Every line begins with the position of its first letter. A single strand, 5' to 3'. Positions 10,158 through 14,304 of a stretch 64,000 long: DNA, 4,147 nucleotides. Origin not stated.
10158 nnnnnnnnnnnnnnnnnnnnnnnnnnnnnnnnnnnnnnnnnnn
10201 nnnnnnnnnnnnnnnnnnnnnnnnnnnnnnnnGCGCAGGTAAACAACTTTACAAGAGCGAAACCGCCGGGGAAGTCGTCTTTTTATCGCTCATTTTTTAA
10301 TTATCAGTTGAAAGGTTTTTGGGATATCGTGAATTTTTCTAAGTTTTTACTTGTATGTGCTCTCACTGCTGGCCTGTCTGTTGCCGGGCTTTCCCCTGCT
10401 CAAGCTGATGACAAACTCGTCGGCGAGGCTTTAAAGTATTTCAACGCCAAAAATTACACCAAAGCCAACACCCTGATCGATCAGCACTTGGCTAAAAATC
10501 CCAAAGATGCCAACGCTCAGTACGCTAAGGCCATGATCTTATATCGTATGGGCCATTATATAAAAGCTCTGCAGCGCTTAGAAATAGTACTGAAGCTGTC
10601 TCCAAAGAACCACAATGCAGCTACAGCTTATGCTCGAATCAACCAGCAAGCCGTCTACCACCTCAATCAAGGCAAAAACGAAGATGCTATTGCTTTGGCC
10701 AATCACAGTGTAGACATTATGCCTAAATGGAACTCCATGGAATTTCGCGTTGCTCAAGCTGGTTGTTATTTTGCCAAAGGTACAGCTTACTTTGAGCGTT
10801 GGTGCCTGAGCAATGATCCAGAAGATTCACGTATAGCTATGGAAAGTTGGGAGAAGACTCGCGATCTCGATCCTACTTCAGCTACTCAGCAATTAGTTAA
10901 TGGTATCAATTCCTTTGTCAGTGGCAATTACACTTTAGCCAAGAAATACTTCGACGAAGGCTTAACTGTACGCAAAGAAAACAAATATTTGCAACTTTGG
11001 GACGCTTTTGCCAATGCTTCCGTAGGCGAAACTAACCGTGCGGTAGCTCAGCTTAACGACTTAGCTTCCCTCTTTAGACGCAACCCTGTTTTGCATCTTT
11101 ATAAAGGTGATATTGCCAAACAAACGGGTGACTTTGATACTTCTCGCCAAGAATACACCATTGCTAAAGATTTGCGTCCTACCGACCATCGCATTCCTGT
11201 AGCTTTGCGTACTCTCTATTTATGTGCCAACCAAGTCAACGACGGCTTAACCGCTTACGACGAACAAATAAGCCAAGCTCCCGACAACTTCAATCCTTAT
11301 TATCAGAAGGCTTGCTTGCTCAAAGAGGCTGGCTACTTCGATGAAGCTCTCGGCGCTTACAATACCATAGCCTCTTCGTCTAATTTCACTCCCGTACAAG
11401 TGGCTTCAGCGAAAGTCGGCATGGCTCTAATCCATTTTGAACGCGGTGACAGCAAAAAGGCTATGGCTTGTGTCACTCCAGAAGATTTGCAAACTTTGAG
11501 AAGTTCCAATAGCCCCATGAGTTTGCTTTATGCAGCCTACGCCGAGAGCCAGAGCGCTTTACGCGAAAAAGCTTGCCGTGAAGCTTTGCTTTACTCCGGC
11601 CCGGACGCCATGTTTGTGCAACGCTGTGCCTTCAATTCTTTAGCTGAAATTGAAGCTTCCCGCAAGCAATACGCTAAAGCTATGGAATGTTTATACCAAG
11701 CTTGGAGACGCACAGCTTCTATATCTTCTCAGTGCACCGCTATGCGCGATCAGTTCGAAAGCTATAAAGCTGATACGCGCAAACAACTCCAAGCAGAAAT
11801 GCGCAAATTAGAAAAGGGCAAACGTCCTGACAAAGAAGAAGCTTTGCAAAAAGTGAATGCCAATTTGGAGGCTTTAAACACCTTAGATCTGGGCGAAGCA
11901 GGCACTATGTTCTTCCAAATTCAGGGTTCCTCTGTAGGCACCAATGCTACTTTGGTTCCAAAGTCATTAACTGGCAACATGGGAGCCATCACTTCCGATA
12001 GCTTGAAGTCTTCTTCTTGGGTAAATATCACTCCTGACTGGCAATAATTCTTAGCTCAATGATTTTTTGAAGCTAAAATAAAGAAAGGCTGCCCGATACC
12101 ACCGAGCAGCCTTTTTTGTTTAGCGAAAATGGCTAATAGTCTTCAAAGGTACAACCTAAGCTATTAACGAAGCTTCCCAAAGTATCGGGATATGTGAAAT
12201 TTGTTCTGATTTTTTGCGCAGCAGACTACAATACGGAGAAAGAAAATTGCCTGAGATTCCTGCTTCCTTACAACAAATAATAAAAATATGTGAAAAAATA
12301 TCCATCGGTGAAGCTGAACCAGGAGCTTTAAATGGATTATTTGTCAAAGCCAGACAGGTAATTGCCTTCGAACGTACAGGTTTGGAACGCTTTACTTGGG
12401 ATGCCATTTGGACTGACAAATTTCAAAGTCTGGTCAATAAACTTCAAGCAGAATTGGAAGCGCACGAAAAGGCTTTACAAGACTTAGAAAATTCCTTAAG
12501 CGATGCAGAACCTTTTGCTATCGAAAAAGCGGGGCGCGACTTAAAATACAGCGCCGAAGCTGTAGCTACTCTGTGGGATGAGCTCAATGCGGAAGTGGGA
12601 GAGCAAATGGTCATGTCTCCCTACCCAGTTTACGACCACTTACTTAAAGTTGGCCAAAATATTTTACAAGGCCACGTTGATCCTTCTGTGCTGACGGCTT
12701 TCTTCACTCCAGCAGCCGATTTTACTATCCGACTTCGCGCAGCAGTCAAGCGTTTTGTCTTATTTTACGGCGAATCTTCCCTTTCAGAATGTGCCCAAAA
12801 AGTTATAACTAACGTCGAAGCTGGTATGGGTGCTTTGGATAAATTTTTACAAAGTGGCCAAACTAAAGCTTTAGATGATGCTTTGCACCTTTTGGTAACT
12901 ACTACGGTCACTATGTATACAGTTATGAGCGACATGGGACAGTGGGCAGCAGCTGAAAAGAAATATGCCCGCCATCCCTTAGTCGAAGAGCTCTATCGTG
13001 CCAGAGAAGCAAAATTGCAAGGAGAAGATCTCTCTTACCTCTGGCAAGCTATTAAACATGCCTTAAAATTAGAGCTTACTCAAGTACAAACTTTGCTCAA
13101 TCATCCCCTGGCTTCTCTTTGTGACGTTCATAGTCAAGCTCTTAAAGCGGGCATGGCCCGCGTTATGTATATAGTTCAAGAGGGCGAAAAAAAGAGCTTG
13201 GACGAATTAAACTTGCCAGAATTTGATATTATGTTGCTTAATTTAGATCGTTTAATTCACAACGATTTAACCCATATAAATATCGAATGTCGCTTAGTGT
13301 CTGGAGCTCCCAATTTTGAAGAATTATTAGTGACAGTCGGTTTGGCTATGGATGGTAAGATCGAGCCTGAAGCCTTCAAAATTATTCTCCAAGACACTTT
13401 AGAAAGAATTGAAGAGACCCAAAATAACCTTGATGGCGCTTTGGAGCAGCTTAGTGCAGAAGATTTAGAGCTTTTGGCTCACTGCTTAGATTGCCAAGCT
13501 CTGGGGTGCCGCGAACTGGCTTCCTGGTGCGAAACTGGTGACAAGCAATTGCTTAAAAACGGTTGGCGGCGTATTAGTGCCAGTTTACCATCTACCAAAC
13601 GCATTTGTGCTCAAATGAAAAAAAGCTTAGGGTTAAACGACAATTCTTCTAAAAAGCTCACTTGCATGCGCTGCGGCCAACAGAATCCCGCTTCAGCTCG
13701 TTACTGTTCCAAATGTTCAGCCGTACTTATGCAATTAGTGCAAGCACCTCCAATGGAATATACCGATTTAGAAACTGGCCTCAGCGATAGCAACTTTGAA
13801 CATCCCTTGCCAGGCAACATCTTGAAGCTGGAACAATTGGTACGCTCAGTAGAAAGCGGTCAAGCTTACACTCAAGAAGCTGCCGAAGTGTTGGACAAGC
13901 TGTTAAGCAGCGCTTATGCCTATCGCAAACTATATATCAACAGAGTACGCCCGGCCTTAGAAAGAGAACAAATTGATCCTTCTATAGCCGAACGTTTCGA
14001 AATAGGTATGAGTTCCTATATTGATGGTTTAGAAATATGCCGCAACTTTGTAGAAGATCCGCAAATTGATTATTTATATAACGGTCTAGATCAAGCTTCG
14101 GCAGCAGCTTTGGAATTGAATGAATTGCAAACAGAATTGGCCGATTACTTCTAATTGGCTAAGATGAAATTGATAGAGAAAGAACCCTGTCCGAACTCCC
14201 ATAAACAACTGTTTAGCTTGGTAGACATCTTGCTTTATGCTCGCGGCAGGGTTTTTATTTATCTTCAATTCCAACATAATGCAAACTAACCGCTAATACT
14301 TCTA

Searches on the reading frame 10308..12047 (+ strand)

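Call 43: search_protein_families(library=pfam, proteins=[window:10308-12047:+], max_evalue=0.001)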
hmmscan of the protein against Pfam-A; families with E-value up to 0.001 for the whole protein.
window:10308-12047:+ (579 aa): 16 families
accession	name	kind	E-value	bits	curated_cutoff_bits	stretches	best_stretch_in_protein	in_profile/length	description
PF07719.23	TPR_2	-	3.3e-17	61.6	27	0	68-101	1-34/34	Tetratricopeptide repeat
PF13432.12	TPR_16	-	4.6e-12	46.6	32.7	0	40-99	3-62/65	Tetratricopeptide repeat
PF13428.12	TPR_14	-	1.9e-11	43.9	23.5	0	69-111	2-44/44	Tetratricopeptide repeat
PF14559.12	TPR_19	-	5.6e-09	36.6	25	1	47-111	4-68/68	Tetratricopeptide repeat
PF13371.12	TPR_9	-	3.2e-08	33.9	35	1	44-112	5-73/73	Tetratricopeptide repeat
PF13431.12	TPR_17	-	7.7e-08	32.5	24.4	0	61-89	6-34/34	Tetratricopeptide repeat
PF13424.12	TPR_12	-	3.2e-07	30.9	30.1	0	68-139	3-76/77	Tetratricopeptide repeat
PF14853.12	Fis1_TPR_C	-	4e-07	30.6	25.3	0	79-106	12-39/53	Fis1 C-terminal tetratricopeptide repeat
PF13181.12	TPR_8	-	7.2e-07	29.3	25.7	0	68-101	1-34/34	Tetratricopeptide repeat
PF23914.1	TPR_CcmH_CycH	-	6.3e-06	26.5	42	0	47-103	100-156/158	Cytochrome c-type biogenesis protein H TPR domain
PF00515.34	TPR_1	-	1.2e-05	25.3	27.8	0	68-101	1-34/34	Tetratricopeptide repeat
PF25062.1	ARM_TT21_N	-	8.5e-05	22.8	40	0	41-96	107-161/222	Tetratricopeptide repeat protein 21 N-terminal ARM repeat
PF12895.13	ANAPC3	-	0.00012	22.8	27.2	1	40-92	29-80/82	Anaphase-promoting complex, cyclosome, subunit 3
PF24575.1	TPR_Slam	-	0.00039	21.2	35.2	0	65-110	44-89/104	Surface lipoprotein assembly modifier, N-terminal TPR repeats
PF14561.12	TPR_20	-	0.00051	20.7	25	0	57-97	11-51/90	Tetratricopeptide repeat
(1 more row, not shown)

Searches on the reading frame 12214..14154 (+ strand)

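Call 15: search_protein_families(library=pfam, proteins=[window:12214-14154:+], max_evalue=0.001)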
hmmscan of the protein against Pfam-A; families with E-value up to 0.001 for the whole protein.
window:12214-14154:+ (646 aa): 2 families
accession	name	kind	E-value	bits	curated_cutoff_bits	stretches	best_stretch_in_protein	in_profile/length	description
PF13240.11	Zn_Ribbon_1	-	2.5e-05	24.3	25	1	484-503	2-21/23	zinc-ribbon domain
PF24463.1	DUF7577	-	0.00026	21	28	1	483-503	4-24/27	Domain of unknown function (DUF7577)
